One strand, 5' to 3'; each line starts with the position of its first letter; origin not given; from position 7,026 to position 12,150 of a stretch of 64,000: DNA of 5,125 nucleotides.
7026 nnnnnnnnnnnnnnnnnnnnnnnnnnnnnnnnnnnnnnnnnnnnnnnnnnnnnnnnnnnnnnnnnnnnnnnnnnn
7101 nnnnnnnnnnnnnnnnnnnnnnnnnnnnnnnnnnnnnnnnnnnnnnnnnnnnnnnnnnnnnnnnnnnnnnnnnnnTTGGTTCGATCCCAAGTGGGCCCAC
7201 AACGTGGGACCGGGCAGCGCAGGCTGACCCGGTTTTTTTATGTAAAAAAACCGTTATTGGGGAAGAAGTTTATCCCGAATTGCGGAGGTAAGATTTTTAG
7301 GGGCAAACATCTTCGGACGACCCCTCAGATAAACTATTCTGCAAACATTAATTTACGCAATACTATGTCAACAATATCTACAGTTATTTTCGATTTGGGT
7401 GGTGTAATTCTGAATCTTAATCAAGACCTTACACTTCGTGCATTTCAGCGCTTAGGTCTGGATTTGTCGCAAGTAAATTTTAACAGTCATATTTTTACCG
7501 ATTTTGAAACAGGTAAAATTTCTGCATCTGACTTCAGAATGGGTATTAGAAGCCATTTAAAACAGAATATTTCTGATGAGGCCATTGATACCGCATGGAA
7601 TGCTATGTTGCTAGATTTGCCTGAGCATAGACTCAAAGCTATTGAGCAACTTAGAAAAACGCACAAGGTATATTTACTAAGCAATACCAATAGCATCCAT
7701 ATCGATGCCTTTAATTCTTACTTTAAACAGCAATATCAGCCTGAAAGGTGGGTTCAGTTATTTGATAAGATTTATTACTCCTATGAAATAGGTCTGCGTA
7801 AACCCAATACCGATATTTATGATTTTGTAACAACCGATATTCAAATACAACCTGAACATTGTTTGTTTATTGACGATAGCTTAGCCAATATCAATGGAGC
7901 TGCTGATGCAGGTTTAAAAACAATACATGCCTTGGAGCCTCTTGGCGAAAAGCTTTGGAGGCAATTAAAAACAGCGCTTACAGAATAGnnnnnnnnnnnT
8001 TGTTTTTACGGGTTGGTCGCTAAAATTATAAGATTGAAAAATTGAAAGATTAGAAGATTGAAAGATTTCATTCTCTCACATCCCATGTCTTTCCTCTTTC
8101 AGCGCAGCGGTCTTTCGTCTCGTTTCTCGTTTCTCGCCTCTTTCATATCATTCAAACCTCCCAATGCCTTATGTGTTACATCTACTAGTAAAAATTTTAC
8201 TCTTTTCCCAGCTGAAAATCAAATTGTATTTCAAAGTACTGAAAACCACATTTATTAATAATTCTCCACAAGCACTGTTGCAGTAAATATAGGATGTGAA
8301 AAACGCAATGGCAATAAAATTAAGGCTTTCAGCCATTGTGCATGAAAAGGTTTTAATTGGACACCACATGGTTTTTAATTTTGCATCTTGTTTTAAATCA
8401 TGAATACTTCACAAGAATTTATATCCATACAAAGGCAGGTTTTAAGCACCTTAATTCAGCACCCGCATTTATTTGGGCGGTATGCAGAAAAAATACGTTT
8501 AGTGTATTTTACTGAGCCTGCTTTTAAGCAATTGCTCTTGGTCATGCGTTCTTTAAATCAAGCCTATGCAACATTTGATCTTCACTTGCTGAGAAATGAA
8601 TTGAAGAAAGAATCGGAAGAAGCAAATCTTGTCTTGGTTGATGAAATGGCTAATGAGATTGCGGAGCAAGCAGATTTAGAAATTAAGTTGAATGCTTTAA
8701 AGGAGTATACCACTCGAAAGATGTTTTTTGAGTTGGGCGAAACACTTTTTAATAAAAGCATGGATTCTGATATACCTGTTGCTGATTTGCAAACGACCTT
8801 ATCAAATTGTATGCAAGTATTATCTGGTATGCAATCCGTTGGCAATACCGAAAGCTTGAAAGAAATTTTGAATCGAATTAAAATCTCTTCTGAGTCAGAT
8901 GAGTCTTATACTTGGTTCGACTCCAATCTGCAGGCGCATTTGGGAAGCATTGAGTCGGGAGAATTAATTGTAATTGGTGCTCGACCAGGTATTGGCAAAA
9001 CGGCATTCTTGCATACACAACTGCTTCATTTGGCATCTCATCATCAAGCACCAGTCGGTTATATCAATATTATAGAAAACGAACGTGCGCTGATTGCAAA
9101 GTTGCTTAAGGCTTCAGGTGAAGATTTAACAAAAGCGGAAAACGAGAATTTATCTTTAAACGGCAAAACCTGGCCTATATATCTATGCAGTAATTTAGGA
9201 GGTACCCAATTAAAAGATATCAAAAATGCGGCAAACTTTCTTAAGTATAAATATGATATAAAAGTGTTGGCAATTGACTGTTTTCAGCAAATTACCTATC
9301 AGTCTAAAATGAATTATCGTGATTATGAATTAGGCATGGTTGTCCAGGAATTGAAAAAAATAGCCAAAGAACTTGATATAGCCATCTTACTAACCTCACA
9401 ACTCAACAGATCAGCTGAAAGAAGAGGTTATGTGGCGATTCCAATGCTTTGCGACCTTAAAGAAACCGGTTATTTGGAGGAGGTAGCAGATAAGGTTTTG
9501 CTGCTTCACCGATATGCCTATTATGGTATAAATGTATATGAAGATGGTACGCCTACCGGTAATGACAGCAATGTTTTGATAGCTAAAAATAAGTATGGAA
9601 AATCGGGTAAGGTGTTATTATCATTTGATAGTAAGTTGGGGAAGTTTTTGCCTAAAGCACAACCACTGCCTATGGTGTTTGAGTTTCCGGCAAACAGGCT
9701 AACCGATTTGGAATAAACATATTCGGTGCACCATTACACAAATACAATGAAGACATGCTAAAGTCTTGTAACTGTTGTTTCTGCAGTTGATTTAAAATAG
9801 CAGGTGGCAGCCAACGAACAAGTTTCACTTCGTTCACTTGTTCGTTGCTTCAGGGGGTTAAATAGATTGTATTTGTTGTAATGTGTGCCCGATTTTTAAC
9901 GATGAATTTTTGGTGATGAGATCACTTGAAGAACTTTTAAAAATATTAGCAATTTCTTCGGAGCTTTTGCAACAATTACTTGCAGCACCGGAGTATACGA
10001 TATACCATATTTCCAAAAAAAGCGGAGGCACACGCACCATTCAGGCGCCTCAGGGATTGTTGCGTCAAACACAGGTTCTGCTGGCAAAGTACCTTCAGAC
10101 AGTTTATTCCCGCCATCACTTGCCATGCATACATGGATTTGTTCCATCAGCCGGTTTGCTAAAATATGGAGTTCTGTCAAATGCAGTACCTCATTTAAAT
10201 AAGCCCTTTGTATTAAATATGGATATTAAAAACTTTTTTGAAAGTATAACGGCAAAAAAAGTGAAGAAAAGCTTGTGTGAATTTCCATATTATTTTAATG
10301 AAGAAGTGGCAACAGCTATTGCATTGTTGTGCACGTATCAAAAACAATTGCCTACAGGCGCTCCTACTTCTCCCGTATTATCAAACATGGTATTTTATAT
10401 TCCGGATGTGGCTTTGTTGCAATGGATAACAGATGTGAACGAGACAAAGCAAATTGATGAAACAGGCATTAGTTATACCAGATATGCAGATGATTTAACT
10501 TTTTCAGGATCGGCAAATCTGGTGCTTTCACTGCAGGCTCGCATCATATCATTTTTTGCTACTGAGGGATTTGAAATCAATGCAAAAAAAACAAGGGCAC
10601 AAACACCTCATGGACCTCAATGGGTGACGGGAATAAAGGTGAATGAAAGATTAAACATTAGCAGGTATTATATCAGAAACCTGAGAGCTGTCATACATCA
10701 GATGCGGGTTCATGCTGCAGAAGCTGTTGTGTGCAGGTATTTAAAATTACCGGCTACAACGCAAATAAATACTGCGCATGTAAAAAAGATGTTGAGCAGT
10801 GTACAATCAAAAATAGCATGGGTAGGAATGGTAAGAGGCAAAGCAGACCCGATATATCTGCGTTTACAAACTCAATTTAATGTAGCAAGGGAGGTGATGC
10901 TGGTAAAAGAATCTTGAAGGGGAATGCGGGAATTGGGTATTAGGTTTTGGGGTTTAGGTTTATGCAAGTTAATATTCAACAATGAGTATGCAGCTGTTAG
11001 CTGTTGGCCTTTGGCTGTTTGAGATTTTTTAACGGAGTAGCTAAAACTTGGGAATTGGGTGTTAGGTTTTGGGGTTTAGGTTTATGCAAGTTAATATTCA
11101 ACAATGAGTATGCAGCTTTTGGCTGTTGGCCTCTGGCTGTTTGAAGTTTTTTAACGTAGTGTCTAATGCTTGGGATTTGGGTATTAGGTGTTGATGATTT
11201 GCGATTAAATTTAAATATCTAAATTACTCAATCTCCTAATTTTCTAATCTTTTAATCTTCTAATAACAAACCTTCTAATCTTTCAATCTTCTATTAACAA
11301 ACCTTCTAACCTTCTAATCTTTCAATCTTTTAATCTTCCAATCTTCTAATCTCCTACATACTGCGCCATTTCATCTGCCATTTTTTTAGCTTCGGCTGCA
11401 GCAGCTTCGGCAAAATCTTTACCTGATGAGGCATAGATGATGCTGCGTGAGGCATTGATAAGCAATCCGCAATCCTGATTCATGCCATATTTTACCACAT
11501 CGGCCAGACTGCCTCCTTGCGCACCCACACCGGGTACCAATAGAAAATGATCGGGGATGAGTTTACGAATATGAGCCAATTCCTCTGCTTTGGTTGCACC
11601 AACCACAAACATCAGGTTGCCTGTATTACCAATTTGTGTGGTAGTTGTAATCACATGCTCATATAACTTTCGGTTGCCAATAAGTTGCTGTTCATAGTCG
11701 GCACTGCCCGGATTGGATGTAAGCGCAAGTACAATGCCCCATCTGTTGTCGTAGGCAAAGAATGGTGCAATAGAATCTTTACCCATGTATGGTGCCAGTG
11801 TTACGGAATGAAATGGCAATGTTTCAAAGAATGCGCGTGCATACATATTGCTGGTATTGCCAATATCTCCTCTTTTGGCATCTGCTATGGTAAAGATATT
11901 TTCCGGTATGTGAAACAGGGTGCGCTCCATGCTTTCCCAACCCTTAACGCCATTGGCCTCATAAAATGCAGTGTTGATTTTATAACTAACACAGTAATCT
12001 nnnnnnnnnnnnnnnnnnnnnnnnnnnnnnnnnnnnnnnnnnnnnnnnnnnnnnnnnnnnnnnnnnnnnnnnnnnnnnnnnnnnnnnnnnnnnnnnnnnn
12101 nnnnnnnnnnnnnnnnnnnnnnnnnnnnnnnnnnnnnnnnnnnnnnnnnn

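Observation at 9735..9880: Hand-identifiable msr/msd: a1/a2 closing stem, priming G and a perfect 12-bp msd hairpin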

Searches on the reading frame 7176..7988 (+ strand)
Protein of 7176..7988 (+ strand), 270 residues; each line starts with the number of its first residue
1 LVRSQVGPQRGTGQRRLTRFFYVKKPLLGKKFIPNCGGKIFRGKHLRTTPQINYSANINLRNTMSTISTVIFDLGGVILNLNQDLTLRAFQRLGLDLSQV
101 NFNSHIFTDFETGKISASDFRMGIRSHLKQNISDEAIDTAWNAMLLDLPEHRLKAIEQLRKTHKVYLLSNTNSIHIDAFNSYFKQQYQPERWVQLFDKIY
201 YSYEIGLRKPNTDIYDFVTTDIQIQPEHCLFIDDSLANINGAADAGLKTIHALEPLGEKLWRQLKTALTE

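Call 5: search_protein_families(library=padloc, proteins=[window:7176-7988:+], max_evalue=0.01)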
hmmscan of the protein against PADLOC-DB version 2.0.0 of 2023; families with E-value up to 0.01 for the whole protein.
window:7176-7988:+ (270 aa): 0 families

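Call 6: search_protein_families(library=pfam, proteins=[window:7176-7988:+], max_evalue=0.01)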
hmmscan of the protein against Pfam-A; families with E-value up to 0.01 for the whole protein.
window:7176-7988:+ (270 aa): 3 families
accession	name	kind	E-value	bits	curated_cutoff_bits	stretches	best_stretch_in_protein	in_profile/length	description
PF00702.32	Hydrolase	-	4.5e-13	50.5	26.4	1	67-246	1-191/191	haloacid dehalogenase-like hydrolase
PF13419.12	HAD_2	-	7.5e-10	39.6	23.8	1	70-251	1-177/178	Haloacid dehalogenase-like hydrolase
PF13242.12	Hydrolase_like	-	5.6e-05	23.4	22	1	207-250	2-46/75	HAD-hyrolase-like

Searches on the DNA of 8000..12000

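Call 4: search_rna_families(source=window, start=8000, end=12000, threshold=evalue, max_evalue=10, show_alignments=3)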
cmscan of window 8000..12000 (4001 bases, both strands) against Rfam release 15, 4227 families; matches with E-value up to 10: 5.
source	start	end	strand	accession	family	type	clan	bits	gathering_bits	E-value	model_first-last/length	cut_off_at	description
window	8854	8935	+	RF01852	tRNA-Sec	Gene; tRNA;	CL00001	18.5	47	4.1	1-91/91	no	Selenocysteine transfer RNA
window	10477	10523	+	RF00581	SNORD12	Gene; snRNA; snoRNA; CD-box;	CL00044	18.2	43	5.4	1-90/90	no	Small nucleolar SNORD12/SNORD106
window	9291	9354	-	RF02082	STnc540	Gene; sRNA;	-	18.1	38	1.3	1-202/202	no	Enterobacterial sRNA STnc540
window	8503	8588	-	RF02086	Yar_2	Gene; lncRNA;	-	16.4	50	3.4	1-74/74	no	Yellow-achaete intergenic RNA conserved region 2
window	11800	11888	+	RF02504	Atu_L1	Gene; sRNA;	-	14.4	60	5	1-174/174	no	Rhizobiales sRNA Atu_L1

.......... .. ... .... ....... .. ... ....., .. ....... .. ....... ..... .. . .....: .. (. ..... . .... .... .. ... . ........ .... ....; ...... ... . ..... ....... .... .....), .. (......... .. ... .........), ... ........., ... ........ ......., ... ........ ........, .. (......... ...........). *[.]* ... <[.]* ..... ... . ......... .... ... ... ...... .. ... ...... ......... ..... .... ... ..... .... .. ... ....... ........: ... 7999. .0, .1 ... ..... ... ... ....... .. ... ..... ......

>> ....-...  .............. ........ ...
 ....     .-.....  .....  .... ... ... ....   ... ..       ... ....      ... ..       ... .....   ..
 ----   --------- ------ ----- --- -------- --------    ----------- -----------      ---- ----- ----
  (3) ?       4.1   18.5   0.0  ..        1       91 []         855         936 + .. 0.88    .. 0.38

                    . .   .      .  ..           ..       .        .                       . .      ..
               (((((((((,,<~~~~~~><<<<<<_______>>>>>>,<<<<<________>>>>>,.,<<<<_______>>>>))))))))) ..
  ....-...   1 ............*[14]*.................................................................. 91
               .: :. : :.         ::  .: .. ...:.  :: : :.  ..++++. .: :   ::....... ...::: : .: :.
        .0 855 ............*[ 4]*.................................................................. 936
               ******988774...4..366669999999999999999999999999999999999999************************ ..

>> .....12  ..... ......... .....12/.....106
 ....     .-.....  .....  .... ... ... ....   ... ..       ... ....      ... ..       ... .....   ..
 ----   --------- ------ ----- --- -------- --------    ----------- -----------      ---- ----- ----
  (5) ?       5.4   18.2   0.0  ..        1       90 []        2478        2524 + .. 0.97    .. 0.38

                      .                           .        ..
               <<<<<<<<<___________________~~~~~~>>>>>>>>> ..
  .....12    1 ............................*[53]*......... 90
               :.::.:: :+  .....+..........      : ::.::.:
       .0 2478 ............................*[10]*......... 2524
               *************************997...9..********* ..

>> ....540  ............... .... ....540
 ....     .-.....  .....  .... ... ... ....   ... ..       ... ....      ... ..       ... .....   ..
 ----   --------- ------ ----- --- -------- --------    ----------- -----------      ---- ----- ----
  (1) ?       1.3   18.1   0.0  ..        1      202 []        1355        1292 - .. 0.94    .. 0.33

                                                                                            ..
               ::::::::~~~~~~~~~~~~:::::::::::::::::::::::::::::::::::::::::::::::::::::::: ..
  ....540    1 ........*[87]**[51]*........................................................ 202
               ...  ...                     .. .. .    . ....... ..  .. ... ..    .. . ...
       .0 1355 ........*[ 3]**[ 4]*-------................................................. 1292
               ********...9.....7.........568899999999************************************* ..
